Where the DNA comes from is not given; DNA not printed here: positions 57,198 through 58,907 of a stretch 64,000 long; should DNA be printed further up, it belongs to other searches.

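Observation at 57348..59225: Chain-length-determinant (PCP/Wzz) protein fused to a degenerate GGDEF domain, in a cluster with no tyrosine-kinase module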

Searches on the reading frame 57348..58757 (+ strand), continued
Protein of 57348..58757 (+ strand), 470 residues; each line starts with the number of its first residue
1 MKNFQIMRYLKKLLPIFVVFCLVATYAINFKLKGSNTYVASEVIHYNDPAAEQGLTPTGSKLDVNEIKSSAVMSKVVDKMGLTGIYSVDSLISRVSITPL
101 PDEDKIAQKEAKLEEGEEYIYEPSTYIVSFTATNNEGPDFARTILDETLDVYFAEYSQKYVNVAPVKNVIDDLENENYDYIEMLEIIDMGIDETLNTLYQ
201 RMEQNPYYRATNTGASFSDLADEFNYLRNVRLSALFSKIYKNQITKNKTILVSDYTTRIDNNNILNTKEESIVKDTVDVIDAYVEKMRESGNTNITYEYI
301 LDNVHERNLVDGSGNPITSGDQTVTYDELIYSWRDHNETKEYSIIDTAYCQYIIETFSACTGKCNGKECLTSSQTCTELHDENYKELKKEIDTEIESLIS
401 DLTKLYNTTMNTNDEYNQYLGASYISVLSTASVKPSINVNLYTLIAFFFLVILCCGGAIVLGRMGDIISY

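Call 70: find_encoding_contigs(protein=P0315, flank=8000, max_places=2)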
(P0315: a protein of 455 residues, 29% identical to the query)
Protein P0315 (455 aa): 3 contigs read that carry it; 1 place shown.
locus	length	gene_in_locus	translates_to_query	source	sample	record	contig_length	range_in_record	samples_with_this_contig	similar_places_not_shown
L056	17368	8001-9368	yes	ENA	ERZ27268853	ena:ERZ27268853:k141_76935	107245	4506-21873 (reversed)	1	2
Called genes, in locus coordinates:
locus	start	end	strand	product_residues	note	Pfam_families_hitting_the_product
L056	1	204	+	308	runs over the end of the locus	PF11155:DUF2935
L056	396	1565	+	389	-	PF00072:Response_reg, PF00486:Trans_reg_C (faint)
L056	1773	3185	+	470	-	PF02397:Bac_transf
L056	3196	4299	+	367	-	PF13439:Glyco_transf_4 (weak), PF00534:Glycos_transf_1, PF13692:Glyco_trans_1_4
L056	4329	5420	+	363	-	PF13439:Glyco_transf_4, PF20706:GT4-conflict (weak), PF00534:Glycos_transf_1, PF13692:Glyco_trans_1_4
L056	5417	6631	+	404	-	PF04932:Wzy_C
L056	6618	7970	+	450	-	-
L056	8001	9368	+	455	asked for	PF02706:Wzz (faint)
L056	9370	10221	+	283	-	PF00149:Metallophos, PF12850:Metallophos_2 (weak)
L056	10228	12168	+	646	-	PF00535:Glycos_transf_2, PF10111:Glyco_tranf_2_2, PF13641:Glyco_tranf_2_3, PF13439:Glyco_transf_4 (weak), PF00534:Glycos_transf_1, PF20706:GT4-conflict, PF13692:Glyco_trans_1_4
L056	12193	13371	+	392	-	PF00534:Glycos_transf_1, PF13692:Glyco_trans_1_4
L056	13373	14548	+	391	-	PF04230:PS_pyruv_trans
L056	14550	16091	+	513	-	-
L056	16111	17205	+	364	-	PF00535:Glycos_transf_2, PF10111:Glyco_tranf_2_2, PF13641:Glyco_tranf_2_3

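Call 71: find_encoding_contigs(protein=P0273, flank=8000, max_places=1)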
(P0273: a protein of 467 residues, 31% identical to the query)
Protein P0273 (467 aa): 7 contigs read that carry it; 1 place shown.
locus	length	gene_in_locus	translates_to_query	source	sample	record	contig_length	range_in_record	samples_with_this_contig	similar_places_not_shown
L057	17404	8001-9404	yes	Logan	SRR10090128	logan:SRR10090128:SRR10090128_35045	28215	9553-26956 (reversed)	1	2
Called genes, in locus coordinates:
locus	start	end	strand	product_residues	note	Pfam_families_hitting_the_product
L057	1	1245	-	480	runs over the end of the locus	PF11997:DUF3492, PF13439:Glyco_transf_4 (faint), PF13579:Glyco_trans_4_4 (faint), PF00534:Glycos_transf_1, PF13692:Glyco_trans_1_4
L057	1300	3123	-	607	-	PF09960:DUF2194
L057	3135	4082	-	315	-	-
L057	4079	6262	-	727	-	PF01370:Epimerase, PF04321:RmlD_sub_bind, PF16363:GDP_Man_Dehyd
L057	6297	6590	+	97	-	-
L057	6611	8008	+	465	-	-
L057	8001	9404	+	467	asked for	-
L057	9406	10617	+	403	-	PF04932:Wzy_C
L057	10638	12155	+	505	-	-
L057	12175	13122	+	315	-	PF01073:3Beta_HSD (weak), PF01370:Epimerase, PF02719:Polysacc_synt_2 (faint), PF07993:NAD_binding_4 (faint), PF16363:GDP_Man_Dehyd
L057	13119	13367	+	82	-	-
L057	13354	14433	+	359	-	PF01757:Acyl_transf_3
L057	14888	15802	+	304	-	PF13439:Glyco_transf_4 (faint), PF20706:GT4-conflict (weak), PF00534:Glycos_transf_1, PF13692:Glyco_trans_1_4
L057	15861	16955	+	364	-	PF13439:Glyco_transf_4 (weak), PF00534:Glycos_transf_1, PF13692:Glyco_trans_1_4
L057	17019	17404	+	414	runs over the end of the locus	PF09314:DUF1972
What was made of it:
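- Domain-less relatives function in the same module (calls 70, 71).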

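Call 72: find_encoding_contigs(protein=P0260, flank=10000, max_places=1)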
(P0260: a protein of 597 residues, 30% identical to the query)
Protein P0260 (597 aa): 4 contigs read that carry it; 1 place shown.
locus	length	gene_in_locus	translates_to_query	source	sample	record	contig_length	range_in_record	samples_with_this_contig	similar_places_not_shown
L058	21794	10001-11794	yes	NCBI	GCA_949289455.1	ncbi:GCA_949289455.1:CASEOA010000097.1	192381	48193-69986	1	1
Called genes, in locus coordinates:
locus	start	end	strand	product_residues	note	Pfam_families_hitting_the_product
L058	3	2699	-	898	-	PF00395:SLH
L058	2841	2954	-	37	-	-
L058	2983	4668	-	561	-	PF00664:ABC_membrane, PF00005:ABC_tran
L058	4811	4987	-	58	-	-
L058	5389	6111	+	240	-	PF02397:Bac_transf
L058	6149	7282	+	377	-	PF14907:NTP_transf_5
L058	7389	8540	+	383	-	PF20706:GT4-conflict (weak), PF13439:Glyco_transf_4, PF13579:Glyco_trans_4_4, PF09314:DUF1972 (weak), PF00534:Glycos_transf_1, PF13692:Glyco_trans_1_4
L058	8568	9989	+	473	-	-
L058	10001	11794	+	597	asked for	PF00990:GGDEF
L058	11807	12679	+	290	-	PF00149:Metallophos, PF12850:Metallophos_2 (faint)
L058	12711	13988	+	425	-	-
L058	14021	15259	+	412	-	PF13439:Glyco_transf_4, PF13579:Glyco_trans_4_4 (weak), PF00534:Glycos_transf_1, PF13692:Glyco_trans_1_4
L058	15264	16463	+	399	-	PF04055:Radical_SAM, PF13186:SPASM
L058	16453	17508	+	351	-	PF00535:Glycos_transf_2, PF10111:Glyco_tranf_2_2, PF13641:Glyco_tranf_2_3 (weak)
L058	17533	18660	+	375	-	PF04230:PS_pyruv_trans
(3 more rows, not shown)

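Call 74: search_protein_families(library=pfam, proteins=[P0354, P0365, P0314, P0331, P0268, P0321, P0260], max_evalue=0.01)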
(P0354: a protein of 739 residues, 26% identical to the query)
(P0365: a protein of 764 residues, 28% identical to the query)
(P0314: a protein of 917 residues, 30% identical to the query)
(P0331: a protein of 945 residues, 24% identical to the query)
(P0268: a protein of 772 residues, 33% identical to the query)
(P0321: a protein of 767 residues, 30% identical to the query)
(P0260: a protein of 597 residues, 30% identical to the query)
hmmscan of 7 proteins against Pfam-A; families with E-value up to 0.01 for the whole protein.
P0354 (739 aa): 2 families
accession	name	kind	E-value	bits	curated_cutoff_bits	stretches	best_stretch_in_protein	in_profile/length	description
PF00563.25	EAL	-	3.4e-59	200.5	31.3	1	494-721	9-236/236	EAL domain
PF02706.20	Wzz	-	0.00018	22.2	25.5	1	4-67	2-63/91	Chain length determinant protein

P0365 (764 aa): 2 families
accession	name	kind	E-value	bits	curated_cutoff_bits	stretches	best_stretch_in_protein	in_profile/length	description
PF00563.25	EAL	-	4e-59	200.3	31.3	1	502-723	12-236/236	EAL domain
PF02706.20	Wzz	-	0.0079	16.9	25.5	1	3-63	2-62/91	Chain length determinant protein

P0314 (917 aa): 3 families
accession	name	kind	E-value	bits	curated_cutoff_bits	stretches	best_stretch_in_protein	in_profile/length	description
PF00990.26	GGDEF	-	1.3e-10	41.7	23.8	1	449-566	2-121/161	Diguanylate cyclase, GGDEF domain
PF00149.33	Metallophos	-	3.8e-09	37.7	21.5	1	691-855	2-189/191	Calcineurin-like phosphoesterase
PF02706.20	Wzz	-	6e-05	23.7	25.5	1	8-60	11-62/91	Chain length determinant protein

P0331 (945 aa): 1 family
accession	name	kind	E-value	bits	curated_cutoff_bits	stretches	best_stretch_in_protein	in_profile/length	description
PF02706.20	Wzz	-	0.00037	21.2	25.5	1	479-531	2-55/91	Chain length determinant protein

P0268 (772 aa): 2 families
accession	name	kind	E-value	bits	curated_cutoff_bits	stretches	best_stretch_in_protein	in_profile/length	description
PF00990.26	GGDEF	-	2e-05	24.9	23.8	1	605-746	2-149/161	Diguanylate cyclase, GGDEF domain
PF12815.12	CTD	-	0.00077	20.4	25.4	1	435-486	11-62/72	Spt5 C-terminal nonapeptide repeat binding Spt4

P0321 (767 aa): 1 family
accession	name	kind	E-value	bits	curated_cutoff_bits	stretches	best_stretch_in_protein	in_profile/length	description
PF00990.26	GGDEF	-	2e-10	41.1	23.8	1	449-597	2-157/161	Diguanylate cyclase, GGDEF domain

P0260 (597 aa): 1 family
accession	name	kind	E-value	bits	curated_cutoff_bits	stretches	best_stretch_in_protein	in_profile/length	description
PF00990.26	GGDEF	-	1.2e-08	35.3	23.8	1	452-591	2-147/161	Diguanylate cyclase, GGDEF domain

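Call 89: find_encoding_contigs(protein=P0354, flank=8000, max_places=1)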
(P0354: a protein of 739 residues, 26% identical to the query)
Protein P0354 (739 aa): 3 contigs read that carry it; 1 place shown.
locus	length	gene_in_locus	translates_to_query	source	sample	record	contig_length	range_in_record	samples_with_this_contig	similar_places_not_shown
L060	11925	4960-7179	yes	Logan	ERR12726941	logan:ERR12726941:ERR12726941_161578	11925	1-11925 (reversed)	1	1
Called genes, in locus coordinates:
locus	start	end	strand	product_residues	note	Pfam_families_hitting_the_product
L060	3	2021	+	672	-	?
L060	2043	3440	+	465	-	PF04932:Wzy_C (weak)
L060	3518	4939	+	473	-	-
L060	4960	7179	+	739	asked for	PF00563:EAL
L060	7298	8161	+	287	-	PF00149:Metallophos, PF12850:Metallophos_2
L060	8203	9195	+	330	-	PF00535:Glycos_transf_2, PF10111:Glyco_tranf_2_2, PF13641:Glyco_tranf_2_3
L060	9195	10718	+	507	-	PF01554:MatE (weak), PF01943:Polysacc_synt, PF13440:Polysacc_synt_3 (weak), PF03023:MurJ (weak)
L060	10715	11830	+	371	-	PF04230:PS_pyruv_trans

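Call 90: find_encoding_contigs(protein=P0365, flank=8000, max_places=1)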
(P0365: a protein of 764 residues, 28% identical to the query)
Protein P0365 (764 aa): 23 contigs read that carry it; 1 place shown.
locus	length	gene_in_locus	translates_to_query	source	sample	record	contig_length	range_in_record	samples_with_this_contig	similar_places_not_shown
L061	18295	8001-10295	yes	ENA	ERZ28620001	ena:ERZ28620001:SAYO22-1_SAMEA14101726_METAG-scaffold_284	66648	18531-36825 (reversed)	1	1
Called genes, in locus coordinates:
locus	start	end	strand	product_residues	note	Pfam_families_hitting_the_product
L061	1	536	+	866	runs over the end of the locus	PF07833:Cu_amine_oxidN1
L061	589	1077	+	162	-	PF04892:VanZ-LLP1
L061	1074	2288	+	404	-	PF00534:Glycos_transf_1, PF13692:Glyco_trans_1_4, PF13524:Glyco_trans_1_2 (weak)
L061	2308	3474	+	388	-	PF20706:GT4-conflict (weak), PF00534:Glycos_transf_1, PF13692:Glyco_trans_1_4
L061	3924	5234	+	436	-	PF04932:Wzy_C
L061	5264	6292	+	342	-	PF00535:Glycos_transf_2, PF10111:Glyco_tranf_2_2, PF13641:Glyco_tranf_2_3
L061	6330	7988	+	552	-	-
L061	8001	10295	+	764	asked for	PF00563:EAL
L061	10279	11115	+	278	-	PF00149:Metallophos, PF12850:Metallophos_2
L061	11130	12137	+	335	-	PF00535:Glycos_transf_2, PF10111:Glyco_tranf_2_2, PF13641:Glyco_tranf_2_3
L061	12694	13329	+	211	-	PF01336:tRNA_anti-codon (faint), PF00436:SSB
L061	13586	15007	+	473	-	PF27133:YfdI_N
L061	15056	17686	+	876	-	PF01411:tRNA-synt_2c, PF07973:tRNA_SAD, PF02272:DHHA1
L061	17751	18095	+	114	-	PF11969:DcpS_C, PF01230:HIT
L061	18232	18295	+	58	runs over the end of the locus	PF01165:Ribosomal_S21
